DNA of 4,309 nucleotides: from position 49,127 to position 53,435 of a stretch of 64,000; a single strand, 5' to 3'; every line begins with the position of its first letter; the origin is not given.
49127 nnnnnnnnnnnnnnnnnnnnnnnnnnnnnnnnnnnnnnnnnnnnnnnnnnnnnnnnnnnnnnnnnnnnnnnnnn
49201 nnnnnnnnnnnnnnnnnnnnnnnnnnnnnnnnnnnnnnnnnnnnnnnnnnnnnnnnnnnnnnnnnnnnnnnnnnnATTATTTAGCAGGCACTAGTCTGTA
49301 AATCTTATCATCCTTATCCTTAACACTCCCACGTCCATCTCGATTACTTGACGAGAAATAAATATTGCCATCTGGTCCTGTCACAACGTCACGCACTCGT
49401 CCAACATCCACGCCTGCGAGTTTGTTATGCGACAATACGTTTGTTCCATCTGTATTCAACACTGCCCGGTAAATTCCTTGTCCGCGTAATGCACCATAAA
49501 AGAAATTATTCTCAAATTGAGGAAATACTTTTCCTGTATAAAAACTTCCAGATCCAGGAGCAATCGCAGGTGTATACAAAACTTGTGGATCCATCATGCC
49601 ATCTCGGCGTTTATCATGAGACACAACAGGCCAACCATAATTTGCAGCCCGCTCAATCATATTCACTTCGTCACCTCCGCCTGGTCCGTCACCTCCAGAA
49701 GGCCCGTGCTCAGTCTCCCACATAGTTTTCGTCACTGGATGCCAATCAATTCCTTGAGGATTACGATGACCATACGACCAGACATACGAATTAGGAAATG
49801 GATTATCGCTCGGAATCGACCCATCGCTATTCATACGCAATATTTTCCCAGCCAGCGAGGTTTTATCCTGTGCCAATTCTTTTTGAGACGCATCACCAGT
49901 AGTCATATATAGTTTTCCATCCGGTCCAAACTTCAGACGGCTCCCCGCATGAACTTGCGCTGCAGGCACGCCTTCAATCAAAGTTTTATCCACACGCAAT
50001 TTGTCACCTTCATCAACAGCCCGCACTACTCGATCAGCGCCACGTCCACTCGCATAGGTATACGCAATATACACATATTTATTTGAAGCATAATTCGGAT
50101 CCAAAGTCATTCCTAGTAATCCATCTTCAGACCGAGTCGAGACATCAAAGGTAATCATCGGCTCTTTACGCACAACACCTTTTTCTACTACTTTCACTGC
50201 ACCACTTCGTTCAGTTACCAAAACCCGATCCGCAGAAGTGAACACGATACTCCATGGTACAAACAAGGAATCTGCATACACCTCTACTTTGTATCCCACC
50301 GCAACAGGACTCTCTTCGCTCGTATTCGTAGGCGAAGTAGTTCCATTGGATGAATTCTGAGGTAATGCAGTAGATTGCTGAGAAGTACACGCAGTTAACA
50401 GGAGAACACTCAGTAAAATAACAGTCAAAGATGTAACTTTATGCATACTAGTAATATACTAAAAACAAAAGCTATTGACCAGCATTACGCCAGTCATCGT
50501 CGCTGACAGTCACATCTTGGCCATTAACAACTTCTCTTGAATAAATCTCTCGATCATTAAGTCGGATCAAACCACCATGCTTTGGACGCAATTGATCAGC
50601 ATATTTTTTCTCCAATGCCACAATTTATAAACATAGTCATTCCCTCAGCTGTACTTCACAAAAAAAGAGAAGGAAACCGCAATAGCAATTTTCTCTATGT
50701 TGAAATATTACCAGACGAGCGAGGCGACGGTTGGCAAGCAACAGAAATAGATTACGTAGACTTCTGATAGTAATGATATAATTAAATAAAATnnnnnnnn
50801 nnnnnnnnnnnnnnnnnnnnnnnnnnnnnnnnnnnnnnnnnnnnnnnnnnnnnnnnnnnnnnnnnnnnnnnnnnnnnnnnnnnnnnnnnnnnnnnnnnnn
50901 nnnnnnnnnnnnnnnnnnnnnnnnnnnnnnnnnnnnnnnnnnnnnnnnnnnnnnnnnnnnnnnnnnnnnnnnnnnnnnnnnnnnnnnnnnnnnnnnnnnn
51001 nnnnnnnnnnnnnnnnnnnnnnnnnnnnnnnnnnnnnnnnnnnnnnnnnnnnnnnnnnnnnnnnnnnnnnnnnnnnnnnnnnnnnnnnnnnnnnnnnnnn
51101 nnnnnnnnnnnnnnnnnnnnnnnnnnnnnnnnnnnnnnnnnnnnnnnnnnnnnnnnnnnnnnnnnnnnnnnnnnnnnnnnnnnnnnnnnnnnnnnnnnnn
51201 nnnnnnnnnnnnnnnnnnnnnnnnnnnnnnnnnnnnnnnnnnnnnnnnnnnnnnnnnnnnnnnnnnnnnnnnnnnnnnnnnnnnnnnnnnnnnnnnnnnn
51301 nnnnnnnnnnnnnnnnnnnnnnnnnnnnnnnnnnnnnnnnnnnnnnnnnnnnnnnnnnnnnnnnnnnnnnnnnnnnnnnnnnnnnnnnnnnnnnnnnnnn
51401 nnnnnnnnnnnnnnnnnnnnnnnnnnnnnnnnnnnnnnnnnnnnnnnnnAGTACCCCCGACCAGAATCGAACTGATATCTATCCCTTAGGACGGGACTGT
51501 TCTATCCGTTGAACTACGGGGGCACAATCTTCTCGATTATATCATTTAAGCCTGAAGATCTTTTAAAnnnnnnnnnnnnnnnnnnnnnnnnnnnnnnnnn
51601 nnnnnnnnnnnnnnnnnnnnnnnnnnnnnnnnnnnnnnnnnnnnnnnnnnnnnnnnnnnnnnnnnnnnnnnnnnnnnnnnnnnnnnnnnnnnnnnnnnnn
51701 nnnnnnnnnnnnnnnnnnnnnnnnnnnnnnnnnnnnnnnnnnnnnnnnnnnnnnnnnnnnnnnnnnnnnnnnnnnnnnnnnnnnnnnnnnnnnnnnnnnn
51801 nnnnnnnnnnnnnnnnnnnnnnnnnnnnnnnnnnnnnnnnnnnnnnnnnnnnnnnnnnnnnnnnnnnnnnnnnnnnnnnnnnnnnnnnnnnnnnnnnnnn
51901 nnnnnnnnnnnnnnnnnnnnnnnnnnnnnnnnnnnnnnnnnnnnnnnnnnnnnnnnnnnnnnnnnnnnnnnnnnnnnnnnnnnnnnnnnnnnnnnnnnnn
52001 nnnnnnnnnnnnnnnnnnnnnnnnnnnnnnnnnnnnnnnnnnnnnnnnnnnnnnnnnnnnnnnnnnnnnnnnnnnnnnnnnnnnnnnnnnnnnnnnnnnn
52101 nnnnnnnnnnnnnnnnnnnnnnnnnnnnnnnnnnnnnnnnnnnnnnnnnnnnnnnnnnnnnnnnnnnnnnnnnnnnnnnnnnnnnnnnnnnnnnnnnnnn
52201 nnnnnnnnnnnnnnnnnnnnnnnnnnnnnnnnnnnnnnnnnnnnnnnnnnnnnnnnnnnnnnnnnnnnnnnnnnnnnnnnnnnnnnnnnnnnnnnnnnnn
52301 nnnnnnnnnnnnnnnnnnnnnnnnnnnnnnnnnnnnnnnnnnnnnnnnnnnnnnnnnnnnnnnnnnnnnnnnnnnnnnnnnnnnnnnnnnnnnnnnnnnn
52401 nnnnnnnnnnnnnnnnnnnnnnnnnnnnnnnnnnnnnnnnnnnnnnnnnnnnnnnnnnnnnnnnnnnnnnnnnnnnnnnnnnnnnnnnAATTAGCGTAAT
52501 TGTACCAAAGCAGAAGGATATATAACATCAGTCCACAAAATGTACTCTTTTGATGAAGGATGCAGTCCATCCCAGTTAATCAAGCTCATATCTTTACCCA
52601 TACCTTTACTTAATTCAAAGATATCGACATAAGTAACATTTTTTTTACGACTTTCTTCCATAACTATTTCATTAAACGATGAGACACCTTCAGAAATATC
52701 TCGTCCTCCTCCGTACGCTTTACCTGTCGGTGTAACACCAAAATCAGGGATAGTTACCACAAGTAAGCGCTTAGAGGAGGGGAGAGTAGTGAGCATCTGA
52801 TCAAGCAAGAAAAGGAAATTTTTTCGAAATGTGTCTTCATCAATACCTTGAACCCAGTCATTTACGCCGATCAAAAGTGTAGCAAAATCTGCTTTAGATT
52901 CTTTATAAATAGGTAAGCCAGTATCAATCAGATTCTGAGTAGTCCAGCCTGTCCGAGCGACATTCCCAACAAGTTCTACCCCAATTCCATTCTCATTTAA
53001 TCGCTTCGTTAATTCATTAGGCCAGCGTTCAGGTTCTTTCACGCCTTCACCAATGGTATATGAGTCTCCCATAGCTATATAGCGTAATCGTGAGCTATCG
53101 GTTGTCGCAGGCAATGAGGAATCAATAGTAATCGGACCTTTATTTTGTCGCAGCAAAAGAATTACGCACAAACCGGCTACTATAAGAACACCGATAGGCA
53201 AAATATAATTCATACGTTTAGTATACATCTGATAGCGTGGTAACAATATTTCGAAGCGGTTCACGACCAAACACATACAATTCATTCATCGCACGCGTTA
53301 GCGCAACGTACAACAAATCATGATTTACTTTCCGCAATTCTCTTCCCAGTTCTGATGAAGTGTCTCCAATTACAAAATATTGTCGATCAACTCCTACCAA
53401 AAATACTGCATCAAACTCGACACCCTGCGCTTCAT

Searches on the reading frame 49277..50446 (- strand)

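Call 6: search_protein_families(library=pfam, proteins=[window:49277-50446:-], max_evalue=0.01)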
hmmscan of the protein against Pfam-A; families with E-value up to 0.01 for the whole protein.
window:49277-50446:- (389 aa): 2 families
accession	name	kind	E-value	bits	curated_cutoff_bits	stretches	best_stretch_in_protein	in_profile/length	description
PF07995.17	GSDH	-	1.9e-93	313.8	25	1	63-372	3-329/332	Glucose / Sorbosone dehydrogenase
PF23500.1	DUF7133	-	6.7e-05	22.8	27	1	148-364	114-344/385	Domain of unknown function (DUF7133)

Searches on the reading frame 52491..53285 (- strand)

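Call 6: search_protein_families(library=pfam, proteins=[window:52491-53285:-], max_evalue=0.01)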
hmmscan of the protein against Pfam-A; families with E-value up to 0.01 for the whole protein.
window:52491-53285:- (264 aa): 2 families
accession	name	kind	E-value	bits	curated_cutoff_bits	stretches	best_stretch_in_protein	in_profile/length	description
PF13472.12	Lipase_GDSL_2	-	2.3e-20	74.3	32.9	1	71-246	1-174/178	GDSL-like Lipase/Acylhydrolase family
PF00657.28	Lipase_GDSL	-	3.6e-17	63.6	23.6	1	69-252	1-205/208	GDSL-like Lipase/Acylhydrolase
